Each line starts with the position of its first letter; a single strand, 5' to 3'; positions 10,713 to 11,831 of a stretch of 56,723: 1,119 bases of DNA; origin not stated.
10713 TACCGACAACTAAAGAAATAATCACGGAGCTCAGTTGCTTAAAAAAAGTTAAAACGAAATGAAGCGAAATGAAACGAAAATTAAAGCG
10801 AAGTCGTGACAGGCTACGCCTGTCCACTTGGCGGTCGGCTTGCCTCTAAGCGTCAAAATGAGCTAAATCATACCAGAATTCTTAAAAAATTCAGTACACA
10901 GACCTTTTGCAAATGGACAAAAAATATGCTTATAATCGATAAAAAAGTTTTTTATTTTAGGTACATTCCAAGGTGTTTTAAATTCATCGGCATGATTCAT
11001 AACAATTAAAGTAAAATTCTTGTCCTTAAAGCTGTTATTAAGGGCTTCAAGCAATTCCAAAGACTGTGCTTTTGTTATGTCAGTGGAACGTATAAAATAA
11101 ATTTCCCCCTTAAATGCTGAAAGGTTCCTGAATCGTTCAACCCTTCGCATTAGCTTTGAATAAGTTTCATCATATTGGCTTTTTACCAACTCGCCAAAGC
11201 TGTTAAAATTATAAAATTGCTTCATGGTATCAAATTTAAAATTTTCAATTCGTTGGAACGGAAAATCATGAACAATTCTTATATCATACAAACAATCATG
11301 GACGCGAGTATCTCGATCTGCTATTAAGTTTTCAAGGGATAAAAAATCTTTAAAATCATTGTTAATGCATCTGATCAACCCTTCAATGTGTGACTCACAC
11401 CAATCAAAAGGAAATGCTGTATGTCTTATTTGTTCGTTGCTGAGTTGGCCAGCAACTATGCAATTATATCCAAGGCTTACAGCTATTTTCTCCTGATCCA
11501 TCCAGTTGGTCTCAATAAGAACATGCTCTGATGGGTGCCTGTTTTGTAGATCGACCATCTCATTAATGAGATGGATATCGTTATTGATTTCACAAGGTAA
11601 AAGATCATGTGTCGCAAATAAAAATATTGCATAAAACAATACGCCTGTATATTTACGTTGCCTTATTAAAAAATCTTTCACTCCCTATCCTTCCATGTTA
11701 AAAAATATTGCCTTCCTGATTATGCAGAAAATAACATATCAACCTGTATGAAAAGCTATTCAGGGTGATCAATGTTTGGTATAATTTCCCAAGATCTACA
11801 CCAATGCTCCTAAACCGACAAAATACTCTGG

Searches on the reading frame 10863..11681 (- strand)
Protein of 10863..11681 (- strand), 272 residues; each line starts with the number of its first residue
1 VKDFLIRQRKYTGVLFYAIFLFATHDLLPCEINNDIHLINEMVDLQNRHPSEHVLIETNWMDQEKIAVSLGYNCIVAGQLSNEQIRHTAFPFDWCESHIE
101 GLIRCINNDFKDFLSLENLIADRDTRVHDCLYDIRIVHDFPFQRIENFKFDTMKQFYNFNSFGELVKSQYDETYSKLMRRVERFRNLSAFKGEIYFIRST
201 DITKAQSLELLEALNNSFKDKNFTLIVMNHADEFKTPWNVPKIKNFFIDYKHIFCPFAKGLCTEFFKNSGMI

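Call 8: search_protein_families(library=pfam, proteins=[window:10863-11681:-], max_evalue=0.01)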
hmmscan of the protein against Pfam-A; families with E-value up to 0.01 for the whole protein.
window:10863-11681:- (272 aa): 1 family
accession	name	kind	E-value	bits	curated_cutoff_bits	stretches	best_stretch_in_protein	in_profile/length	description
PF08795.16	DUF1796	-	2.9e-16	60.2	23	1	67-230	3-163/166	Putative papain-like cysteine peptidase (DUF1796)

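Call 41: search_protein_families(library=ncbifam, proteins=[window:10863-11681:-], max_evalue=1)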
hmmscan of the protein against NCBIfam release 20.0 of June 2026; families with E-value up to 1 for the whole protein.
window:10863-11681:- (272 aa): 0 families

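Call 67: search_protein_families(library=phrogs, proteins=[window:10863-11681:-], max_evalue=0.01)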
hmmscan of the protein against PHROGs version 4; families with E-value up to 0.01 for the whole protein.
window:10863-11681:- (272 aa): 0 families
